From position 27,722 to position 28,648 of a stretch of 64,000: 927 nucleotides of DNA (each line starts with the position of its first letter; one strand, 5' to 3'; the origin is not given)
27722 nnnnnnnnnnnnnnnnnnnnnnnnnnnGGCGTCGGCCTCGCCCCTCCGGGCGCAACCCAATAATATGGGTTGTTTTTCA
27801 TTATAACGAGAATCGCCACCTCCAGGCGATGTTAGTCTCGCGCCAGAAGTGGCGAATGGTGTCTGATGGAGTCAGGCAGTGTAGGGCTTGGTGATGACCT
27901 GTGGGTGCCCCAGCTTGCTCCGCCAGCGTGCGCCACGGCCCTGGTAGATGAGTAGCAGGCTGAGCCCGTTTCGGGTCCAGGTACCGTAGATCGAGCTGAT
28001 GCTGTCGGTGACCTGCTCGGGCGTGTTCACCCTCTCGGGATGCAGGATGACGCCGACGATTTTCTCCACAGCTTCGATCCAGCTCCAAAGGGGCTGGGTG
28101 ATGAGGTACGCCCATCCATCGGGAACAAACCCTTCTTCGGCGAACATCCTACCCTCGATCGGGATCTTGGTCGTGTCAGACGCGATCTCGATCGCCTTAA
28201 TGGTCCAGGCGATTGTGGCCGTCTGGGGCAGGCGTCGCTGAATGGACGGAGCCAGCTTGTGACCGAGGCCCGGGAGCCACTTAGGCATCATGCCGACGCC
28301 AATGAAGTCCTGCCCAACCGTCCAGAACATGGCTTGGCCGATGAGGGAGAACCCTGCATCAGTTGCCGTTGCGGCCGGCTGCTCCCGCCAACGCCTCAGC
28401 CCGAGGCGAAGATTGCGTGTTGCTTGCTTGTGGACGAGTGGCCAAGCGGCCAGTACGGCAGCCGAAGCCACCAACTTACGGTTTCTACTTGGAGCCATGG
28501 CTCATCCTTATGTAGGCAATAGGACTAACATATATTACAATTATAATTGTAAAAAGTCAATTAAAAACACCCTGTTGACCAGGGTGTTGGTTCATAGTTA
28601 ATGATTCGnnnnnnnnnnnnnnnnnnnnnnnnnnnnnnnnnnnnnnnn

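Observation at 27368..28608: GC-rich two-gene island (small HTH protein plus a 208-aa unknown) with a 16-bp palindromic operator-like site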

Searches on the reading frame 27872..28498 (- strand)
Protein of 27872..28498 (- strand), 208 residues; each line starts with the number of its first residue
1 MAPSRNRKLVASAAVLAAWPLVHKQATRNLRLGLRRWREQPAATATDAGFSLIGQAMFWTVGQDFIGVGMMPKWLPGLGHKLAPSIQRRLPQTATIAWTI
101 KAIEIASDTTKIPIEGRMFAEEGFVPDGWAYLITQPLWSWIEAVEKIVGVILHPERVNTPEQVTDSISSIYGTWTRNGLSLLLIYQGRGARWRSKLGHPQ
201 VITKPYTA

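Call 4: search_protein_families(library=pfam, proteins=[window:27872-28498:-], max_evalue=1)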
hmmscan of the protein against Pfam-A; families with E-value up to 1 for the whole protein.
window:27872-28498:- (208 aa): 0 families

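Call 5: search_protein_families(library=phrogs, proteins=[window:27872-28498:-], max_evalue=1)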
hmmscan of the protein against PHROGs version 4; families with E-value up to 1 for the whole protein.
window:27872-28498:- (208 aa): 0 families

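Call 10: find_homologous_proteins(query=window:27872-28498:-)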
Query window:27872-28498:- (208 aa): 13 proteins with E <= 0.001 among 256 candidates.
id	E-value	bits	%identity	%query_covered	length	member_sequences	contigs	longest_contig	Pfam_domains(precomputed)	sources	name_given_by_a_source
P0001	2.7e-122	424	89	100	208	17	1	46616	-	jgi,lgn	jgi:hypothetical protein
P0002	6.1e-75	270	62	97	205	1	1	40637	-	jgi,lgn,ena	-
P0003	9.1e-72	259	63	88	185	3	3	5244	-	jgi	jgi:hypothetical protein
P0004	5.6e-71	257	64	88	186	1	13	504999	-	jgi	jgi:hypothetical protein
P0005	5.1e-68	247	65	79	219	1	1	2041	-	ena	-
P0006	2.9e-66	241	60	89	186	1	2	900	-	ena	-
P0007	9.5e-66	240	59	91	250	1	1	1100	-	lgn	-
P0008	2.4e-65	238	60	86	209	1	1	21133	-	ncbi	-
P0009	1.3e-61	226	51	97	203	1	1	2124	-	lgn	-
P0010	2.5e-56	209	56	80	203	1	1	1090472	-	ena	-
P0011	1.9e-51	193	60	74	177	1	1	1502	-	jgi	-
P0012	9.4e-50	187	49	93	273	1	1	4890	-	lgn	-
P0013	1.1e-49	187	49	92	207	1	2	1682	-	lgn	-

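Call 12: find_encoding_contigs(protein=P0001, flank=6000, max_places=4)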
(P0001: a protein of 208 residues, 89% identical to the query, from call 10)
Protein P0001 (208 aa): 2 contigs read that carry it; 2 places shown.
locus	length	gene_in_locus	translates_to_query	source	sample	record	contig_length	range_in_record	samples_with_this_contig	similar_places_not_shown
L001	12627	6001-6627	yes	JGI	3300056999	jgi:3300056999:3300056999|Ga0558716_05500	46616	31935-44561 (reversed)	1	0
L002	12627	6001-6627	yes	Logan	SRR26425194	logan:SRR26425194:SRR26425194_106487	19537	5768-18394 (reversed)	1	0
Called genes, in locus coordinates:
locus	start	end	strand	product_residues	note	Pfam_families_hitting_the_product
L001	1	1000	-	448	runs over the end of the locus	PF00781:DAGK_cat, PF19279:YegS_C (weak)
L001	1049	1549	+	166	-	PF09419:PGP_phosphatase (weak), PF00702:Hydrolase (weak), PF13419:HAD_2 (faint), PF13242:Hydrolase_like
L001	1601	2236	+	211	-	PF09335:VTT_dom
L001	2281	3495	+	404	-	PF13520:AA_permease_2, PF00324:AA_permease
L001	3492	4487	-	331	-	PF00512:HisKA, PF02518:HATPase_c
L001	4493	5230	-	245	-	PF00072:Response_reg, PF00486:Trans_reg_C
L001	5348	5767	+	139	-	-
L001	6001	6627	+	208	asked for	-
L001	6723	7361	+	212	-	PF09335:VTT_dom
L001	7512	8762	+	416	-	PF00270:DEAD, PF04851:ResIII, PF13245:AAA_19 (faint), PF00271:Helicase_C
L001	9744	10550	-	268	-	PF01406:tRNA-synt_1e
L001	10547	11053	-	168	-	PF01406:tRNA-synt_1e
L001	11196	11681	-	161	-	PF21176:RecR_HhH, PF02132:RecR_ZnF (weak), PF01751:Toprim, PF13662:Toprim_4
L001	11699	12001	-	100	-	PF02575:YbaB_DNA_bd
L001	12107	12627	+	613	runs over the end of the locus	PF13231:PMT_2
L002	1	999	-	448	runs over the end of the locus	PF00781:DAGK_cat, PF19279:YegS_C (weak)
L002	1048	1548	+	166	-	PF09419:PGP_phosphatase (weak), PF00702:Hydrolase (weak), PF13419:HAD_2 (faint), PF13242:Hydrolase_like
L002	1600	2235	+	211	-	PF09335:VTT_dom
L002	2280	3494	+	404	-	PF13520:AA_permease_2, PF00324:AA_permease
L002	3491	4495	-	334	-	PF00512:HisKA, PF02518:HATPase_c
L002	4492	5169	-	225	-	PF00072:Response_reg, PF00486:Trans_reg_C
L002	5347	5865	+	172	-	-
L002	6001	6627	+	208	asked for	-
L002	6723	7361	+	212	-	PF09335:VTT_dom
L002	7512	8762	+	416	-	PF00270:DEAD, PF04851:ResIII, PF13245:AAA_19 (faint), PF00271:Helicase_C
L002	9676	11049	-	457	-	PF01406:tRNA-synt_1e, PF01921:tRNA-synt_1f (faint), PF09334:tRNA-synt_1g (faint), PF23493:CysS_C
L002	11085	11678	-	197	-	PF21176:RecR_HhH, PF02132:RecR_ZnF (weak), PF01751:Toprim, PF13662:Toprim_4, PF21175:RecR_C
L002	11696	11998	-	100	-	PF02575:YbaB_DNA_bd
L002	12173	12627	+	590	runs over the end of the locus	PF13231:PMT_2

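Call 13: find_encoding_contigs(protein=P0004, flank=6000, max_places=4)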
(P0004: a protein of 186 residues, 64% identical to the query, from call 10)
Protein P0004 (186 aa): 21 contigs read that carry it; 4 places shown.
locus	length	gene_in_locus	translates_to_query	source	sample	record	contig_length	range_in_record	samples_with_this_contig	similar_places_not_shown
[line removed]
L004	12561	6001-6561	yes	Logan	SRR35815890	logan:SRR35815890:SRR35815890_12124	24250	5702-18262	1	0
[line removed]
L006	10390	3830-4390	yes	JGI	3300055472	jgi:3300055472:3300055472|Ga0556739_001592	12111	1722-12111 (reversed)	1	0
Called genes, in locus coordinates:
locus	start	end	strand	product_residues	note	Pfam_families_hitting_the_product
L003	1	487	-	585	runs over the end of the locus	PF00496:SBP_bac_5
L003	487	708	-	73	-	PF03840:SecG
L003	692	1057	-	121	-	PF04020:Phage_holin_4_2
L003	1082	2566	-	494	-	PF01541:GIY-YIG (weak), PF27096:UvrC_M, PF02151:UVR (weak), PF08459:UvrC_RNaseH_dom, PF14520:HHH_5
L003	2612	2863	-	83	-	-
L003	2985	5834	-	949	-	PF00005:ABC_tran (faint), PF02463:SMC_N (faint), PF03193:RsgA_GTPase (faint), PF13191:AAA_16 (faint), PF13481:AAA_25 (faint), PF13555:AAA_29 (faint), PF17760:UvrA_inter, PF17755:UvrA_DNA-bind, +1 more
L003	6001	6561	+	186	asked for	-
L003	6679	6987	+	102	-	-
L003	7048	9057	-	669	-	PF00270:DEAD (faint), PF04851:ResIII, PF17757:UvrB_inter, PF27431:UvrB_3rd, PF00271:Helicase_C, PF12344:UvrB, PF02151:UVR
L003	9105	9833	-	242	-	-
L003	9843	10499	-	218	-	-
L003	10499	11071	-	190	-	PF18306:LDcluster4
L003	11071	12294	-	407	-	-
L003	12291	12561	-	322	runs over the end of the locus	PF00294:PfkB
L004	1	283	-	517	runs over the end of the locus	PF00496:SBP_bac_5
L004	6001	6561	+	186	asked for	-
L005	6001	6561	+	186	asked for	-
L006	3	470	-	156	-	?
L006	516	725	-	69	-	-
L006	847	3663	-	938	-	PF00005:ABC_tran (faint), PF02463:SMC_N (faint), PF03193:RsgA_GTPase (faint), PF13191:AAA_16 (faint), PF13481:AAA_25 (faint), PF13555:AAA_29 (faint), PF17760:UvrA_inter, PF17755:UvrA_DNA-bind, +1 more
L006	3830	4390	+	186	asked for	-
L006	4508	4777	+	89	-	-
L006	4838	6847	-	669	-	PF00270:DEAD (faint), PF04851:ResIII, PF17757:UvrB_inter, PF27431:UvrB_3rd, PF00271:Helicase_C, PF12344:UvrB, PF02151:UVR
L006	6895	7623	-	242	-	-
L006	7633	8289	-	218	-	-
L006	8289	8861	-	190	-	PF18306:LDcluster4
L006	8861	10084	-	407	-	-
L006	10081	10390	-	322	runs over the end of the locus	PF00294:PfkB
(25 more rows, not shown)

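Call 14: find_encoding_contigs(protein=P0010, flank=6000, max_places=3)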
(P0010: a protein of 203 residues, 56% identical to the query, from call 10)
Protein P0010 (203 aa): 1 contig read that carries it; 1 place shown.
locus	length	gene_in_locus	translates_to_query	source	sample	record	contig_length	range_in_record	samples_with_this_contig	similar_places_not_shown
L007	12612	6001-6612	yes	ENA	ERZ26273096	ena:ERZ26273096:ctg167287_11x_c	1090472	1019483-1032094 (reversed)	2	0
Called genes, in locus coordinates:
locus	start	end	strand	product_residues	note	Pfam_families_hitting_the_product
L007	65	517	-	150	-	-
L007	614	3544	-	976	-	PF02463:SMC_N (faint), PF03193:RsgA_GTPase (faint), PF13555:AAA_29 (faint), PF20703:nSTAND1 (faint), PF00005:ABC_tran (faint), PF13191:AAA_16 (faint), PF17760:UvrA_inter, PF17755:UvrA_DNA-bind, +1 more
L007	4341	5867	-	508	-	PF22422:MGH1-like_GH (weak)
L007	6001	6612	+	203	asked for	-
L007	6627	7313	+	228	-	-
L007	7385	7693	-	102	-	-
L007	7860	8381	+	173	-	-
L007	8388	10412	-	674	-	PF04851:ResIII, PF17757:UvrB_inter, PF27431:UvrB_3rd, PF00271:Helicase_C, PF12344:UvrB, PF02151:UVR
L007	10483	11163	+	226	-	-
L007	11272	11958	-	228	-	-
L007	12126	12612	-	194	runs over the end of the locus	PF03703:bPH_2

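Call 27: search_protein_families(library=ncbifam, proteins=[window:27872-28498:-], max_evalue=1)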
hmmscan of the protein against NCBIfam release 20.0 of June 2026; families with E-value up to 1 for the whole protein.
window:27872-28498:- (208 aa): 0 families

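Call 28: search_protein_families(library=padloc, proteins=[window:27872-28498:-], max_evalue=1)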
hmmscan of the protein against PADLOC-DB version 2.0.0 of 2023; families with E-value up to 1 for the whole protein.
window:27872-28498:- (208 aa): 0 families

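Call 29: predict_structure(alignment_id=A3)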
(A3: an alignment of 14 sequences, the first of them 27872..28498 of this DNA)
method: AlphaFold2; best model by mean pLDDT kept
length: 208 residues; sequences in the alignment: 14
mean_pLDDT: 80.6   pTM: 0.76
mean pLDDT of the five models: 80.6, 76.9, 76.9, 76.5, 74.9
residues with pLDDT >= 90: 42; 70-90: 124; 50-70: 38; < 50: 4
segments of 3 or more residues with pLDDT < 50: 206-208
pLDDT, mean of each block of 10 residues (from residue 1): 71 82 83 87 85 77 58 67 92 96 92 87 81 80 88 91 90 88 77 66 50
secondary structure, 60 per line:
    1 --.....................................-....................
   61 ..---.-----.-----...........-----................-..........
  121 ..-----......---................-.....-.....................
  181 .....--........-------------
elements in order: H3-39 H41-62 H78-88 H94-109 H111-122 H128-133 H137-152 H154-158 H160-185 H188-195

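Call 32: find_related_loci(query=A3, collection=genome_contigs, flank=6000)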
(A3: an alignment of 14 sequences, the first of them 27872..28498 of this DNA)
Query A3 (208 aa) in genome_contigs; peptide patterns used: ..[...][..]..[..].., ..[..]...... (x = any residue, [..] = any of these).
18 stretches matched a pattern; 4 encode a relative of the query (tblastn E <= 1e-3); 4 distinct loci.
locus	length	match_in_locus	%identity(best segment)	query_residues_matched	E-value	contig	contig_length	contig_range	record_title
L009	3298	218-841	90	1-208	2e-132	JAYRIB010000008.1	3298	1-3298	MAG: Candidatus Saccharimonadia bacterium isolate SZ_szas25bin.42 k141_128234, whole genome shotgun sequence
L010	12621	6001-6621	90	1-207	2e-126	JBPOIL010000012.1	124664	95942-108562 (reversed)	MAG: Patescibacteria group bacterium isolate MAG_140 c_000000550144, whole genome shotgun sequence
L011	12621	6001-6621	90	1-207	2e-126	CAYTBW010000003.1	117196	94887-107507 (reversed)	MAG TPA_asm: uncultured Candidatus Saccharibacteria bacterium isolate SRP285395_co2_395 genome assembly, contig: NODE_17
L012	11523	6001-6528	60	22-199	3e-70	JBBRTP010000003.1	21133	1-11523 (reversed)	MAG: Candidatus Saccharimonadia bacterium isolate La2_metabat2.234 La2_metabat2.234_K_3471811L21133_cov_9.0000, whole ge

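Call 47: find_encoding_contigs(protein=P0002, flank=6000, max_places=2)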
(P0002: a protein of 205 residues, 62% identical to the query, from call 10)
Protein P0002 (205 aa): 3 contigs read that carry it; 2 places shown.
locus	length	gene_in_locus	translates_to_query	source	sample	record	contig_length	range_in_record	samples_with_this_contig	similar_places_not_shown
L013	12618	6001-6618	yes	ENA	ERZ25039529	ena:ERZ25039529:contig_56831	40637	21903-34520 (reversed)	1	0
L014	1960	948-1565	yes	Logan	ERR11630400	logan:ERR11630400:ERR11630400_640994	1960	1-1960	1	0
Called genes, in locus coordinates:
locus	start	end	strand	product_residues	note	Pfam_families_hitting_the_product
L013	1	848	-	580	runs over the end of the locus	PF00496:SBP_bac_5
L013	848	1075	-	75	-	PF03840:SecG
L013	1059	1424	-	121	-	PF04020:Phage_holin_4_2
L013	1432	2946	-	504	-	PF01541:GIY-YIG, PF27096:UvrC_M, PF02151:UVR, PF08459:UvrC_RNaseH_dom, PF14520:HHH_5 (weak)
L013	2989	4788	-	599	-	PF17755:UvrA_DNA-bind, PF00005:ABC_tran (faint), PF02463:SMC_N (faint), PF13304:AAA_21 (faint)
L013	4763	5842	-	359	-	PF17760:UvrA_inter, PF17755:UvrA_DNA-bind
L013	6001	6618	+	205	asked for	-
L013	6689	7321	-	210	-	-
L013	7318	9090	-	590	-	PF17757:UvrB_inter, PF27431:UvrB_3rd, PF00271:Helicase_C, PF12344:UvrB, PF02151:UVR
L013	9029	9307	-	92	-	PF04851:ResIII, PF00270:DEAD (faint)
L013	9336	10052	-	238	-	PF03703:bPH_2 (weak)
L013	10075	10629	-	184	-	PF18306:LDcluster4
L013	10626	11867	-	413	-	-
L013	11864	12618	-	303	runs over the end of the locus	PF00294:PfkB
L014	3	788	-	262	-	?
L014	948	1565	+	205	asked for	-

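Call 63: search_solved_structures(query=A3, max_evalue=10, show_alignments=1)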
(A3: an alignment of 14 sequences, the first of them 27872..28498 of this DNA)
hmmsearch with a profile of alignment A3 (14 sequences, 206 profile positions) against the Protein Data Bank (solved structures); distinct sequences matched with E-value up to 10: 5.
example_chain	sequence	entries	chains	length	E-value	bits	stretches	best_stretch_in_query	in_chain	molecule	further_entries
1sqh_A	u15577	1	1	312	0.68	12.5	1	46-100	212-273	hypothetical protein CG14615-PA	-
5zq1_A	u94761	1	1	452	1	11.9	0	149-200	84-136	Uncharacterized RNA methyltransferase SP_1029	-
5zq0_A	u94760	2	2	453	1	11.9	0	149-200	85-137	Uncharacterized RNA methyltransferase SP_1029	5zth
5xj1_A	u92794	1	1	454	1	11.9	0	149-200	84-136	Uncharacterized RNA methyltransferase SP_1029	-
5xj2_A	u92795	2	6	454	1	11.9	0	149-200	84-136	Uncharacterized RNA methyltransferase SP_1029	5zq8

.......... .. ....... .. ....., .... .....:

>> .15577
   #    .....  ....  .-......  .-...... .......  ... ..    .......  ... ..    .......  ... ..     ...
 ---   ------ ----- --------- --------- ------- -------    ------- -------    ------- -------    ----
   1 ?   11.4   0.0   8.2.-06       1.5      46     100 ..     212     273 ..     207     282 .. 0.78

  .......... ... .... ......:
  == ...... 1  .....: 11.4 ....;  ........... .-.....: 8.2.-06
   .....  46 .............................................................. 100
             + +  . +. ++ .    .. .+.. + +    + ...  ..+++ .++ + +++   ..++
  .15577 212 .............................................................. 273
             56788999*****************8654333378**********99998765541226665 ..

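Call 64: search_protein_families(library=pfam, alignment_id=A3, max_evalue=1)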
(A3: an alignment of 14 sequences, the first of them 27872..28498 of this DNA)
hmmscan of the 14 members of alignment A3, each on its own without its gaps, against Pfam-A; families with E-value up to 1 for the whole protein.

A. member 1, window:27872-28498:- (208 aa): 0 families

B. families by the number of members that match (of 14 scanned): 1 family
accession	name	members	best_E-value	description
PF10130.15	PIN_2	1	0.27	PIN domain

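Call 67: find_related_loci(query=A3, collection=viral_contigs, flank=5000)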
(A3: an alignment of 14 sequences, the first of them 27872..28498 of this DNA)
Query A3 (208 aa) in viral_contigs; peptide patterns used: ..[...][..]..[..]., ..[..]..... (x = any residue, [..] = any of these).
29 stretches matched a pattern, but none encodes a relative of the query by tblastn (E <= 1e-3).

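Call 69: fold_search(model_id=the predicted structure, library=viral)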
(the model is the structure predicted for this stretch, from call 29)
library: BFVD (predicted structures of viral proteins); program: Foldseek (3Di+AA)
matches with E <= 10: 47; with E <= 0.001: 0
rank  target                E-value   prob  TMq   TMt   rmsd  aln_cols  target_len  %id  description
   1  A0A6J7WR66            1.5e+00  0.04  0.14  0.15  31.3       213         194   11  Uncharacterized protein [uncultured Caudovirales phage]
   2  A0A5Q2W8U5            1.5e+00  0.04  0.15  0.10  26.5       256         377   12  (no name in the UniProt tables at hand)
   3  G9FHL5                2.2e+00  0.05  0.17  0.22  17.5       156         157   10  Putative excisionase [Rhodococcus phage RGL3]
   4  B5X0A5                2.2e+00  0.04  0.18  0.09  18.4       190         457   12  Uncharacterized protein [Helicoverpa armigera NPV NNg1]
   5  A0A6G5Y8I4            2.6e+00  0.03  0.17  0.08  25.0       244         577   10  (no name in the UniProt tables at hand)
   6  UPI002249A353         2.6e+00  0.02  0.15  0.15  28.7       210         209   11  (no name look-up for this kind of identifier)
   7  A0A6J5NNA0            2.6e+00  0.02  0.16  0.05  23.5       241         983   15  Bacteriophage lambda, GpH, tail tape measure, C-terminal [uncultured Caudovirales phage]
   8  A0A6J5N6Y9            2.8e+00  0.01  0.12  0.12  40.5       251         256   12  DNA transfer protein [uncultured Caudovirales phage]
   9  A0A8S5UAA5            3.7e+00  0.05  0.20  0.09  23.3       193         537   14  L SHAPED TAIL FIBER PROTEIN [Myoviridae sp. ctNrE4]
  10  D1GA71                3.7e+00  0.04  0.18  0.16  30.2       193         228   10  NS3 protein [Bluetongue virus]
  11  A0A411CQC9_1          4.3e+00  0.03  0.16  0.06  39.8       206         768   10  Tape measure protein [Arthrobacter phage Sonali]
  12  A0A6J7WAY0            4.3e+00  0.01  0.12  0.05  42.2       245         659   13  Uncharacterized protein [uncultured Caudovirales phage]
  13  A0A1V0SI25            4.5e+00  0.03  0.19  0.19  16.1       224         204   12  Uncharacterized protein [Klosneuvirus KNV1]
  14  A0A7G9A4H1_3          4.5e+00  0.02  0.16  0.04  24.1       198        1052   14  Tape measure domain protein [Bacteriophage sp.]
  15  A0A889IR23            4.7e+00  0.06  0.16  0.22  11.3        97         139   18  (no name in the UniProt tables at hand)
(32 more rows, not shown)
